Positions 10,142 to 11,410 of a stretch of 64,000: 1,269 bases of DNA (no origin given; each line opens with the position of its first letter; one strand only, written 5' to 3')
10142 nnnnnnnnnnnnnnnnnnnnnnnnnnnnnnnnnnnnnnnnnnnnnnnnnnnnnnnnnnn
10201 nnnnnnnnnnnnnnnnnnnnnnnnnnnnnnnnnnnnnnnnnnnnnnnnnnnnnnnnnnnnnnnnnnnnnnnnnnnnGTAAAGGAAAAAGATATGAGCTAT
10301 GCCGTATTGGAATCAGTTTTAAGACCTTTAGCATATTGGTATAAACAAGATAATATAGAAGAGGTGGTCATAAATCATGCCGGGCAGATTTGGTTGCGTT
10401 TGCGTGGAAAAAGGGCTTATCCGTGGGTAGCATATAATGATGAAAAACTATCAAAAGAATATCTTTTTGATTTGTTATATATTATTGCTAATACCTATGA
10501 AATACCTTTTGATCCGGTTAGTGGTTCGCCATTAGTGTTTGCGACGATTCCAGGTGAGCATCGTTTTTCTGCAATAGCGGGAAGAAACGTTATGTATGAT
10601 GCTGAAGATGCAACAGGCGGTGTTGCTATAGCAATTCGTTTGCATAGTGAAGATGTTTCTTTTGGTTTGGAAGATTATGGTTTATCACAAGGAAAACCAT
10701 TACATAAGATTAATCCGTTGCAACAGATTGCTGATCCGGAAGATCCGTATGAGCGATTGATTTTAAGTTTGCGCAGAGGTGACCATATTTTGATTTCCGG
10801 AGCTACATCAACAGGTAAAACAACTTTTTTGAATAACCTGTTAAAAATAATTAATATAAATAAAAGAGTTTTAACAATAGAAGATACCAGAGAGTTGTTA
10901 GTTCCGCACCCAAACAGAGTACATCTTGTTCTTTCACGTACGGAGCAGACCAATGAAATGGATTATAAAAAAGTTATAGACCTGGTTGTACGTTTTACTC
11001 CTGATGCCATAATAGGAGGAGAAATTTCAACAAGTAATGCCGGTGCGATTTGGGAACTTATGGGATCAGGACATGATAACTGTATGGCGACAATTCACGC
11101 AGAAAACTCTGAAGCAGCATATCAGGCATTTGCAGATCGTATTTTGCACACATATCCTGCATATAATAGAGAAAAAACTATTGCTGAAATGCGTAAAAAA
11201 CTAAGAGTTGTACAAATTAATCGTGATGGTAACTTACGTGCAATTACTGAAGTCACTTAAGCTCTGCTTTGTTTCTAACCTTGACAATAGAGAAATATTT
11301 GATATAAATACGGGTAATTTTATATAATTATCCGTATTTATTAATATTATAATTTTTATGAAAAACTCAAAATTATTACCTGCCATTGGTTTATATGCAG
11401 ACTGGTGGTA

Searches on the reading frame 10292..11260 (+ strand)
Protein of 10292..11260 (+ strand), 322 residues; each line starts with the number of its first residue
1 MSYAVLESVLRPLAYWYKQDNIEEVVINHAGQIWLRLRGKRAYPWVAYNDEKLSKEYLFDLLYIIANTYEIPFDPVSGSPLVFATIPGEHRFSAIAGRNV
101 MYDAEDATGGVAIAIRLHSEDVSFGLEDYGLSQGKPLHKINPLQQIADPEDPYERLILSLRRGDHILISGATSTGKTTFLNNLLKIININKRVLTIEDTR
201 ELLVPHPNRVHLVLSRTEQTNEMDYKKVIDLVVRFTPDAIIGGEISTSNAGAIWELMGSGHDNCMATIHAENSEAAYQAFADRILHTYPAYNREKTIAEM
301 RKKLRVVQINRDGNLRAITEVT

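Call 3: search_protein_families(library=pfam, proteins=[window:10292-11260:+], max_evalue=0.01)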
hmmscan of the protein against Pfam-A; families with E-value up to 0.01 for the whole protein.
window:10292-11260:+ (322 aa): 3 families
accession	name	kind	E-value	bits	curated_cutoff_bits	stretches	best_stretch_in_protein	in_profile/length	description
PF00437.27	T2SSE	-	2.2e-21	76.4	24.9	1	164-276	143-251/370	Type II/IV secretion system protein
PF01580.24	FtsK_SpoIIIE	-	2.8e-05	24.1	24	1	158-184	33-60/221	FtsK/SpoIIIE family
PF02367.23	TsaE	-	0.0079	16.6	26.6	0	154-193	12-51/128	Threonylcarbamoyl adenosine biosynthesis protein TsaE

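Call 4: search_protein_families(library=ncbifam, proteins=[window:10292-11260:+], max_evalue=0.01)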
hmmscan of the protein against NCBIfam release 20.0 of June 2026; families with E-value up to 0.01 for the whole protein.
window:10292-11260:+ (322 aa): 22 families
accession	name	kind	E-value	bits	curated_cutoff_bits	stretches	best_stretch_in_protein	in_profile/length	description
TIGR02788.1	VirB11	equivalog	4.5e-40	137.6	249.95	1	16-321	1-306/308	P-type DNA transfer ATPase VirB11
NF010475.0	PRK13900.1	equivalog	3.8e-34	118.2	389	1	2-278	4-277/333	type IV secretion system ATPase VirB11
NF010425.0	PRK13851.1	equivalog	1.9e-23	82.9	461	2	165-278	164-278/344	type IV secretion system protein VirB11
TIGR02782.1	TrbB_P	equivalog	2.9e-22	79.3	304.55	1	160-321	133-290/303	P-type conjugative transfer ATPase TrbB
TIGR03819.1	heli_sec_ATPase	hypoth_equivalog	1.4e-20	73.8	373.15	1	163-274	178-291/340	TadA family conjugal transfer-associated ATPase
NF058587.1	archaellum_moto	equivalog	9.2e-20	70.9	550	1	157-299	269-412/527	archaellum flagellar ATPase motor FlaI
NF010469.0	PRK13894.1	subfamily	1.2e-14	54.4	508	1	156-321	142-304/320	conjugal transfer ATPase TrbB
NF041000.1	ATPase_ComGA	equivalog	9.2e-14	51.1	300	1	165-279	130-241/267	competence type IV pilus ATPase ComGA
NF053672.1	bindosome_BasE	exception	4.1e-13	48.9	1000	1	167-272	274-380/512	bindosome assembly system ATPase subunit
TIGR01420.1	pilT_fam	subfamily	4.9e-13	49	319.1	1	165-307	124-262/343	PilT/PilU family type 4a pilus ATPase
NF010407.0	PRK13833.1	subfamily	1.2e-12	47.9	499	1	165-282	146-261/323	conjugal transfer protein TrbB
TIGR02525.1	plasmid_TraJ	equivalog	1e-07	31.3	368.3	1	163-308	149-293/372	plasmid transfer ATPase TraJ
NF053534.1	T4PilAsmATPsTfpB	equivalog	3.4e-06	25.7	850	1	165-275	338-444/584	type IV pilus assembly ATPase TfpB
TIGR02533.1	type_II_gspE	equivalog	6.4e-06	25.1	630.25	1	165-282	245-358/486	type II secretion system ATPase GspE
NF007755.0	PRK10436.1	equivalog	5e-05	22.1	617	1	165-270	221-322/465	type II secretion system protein GspE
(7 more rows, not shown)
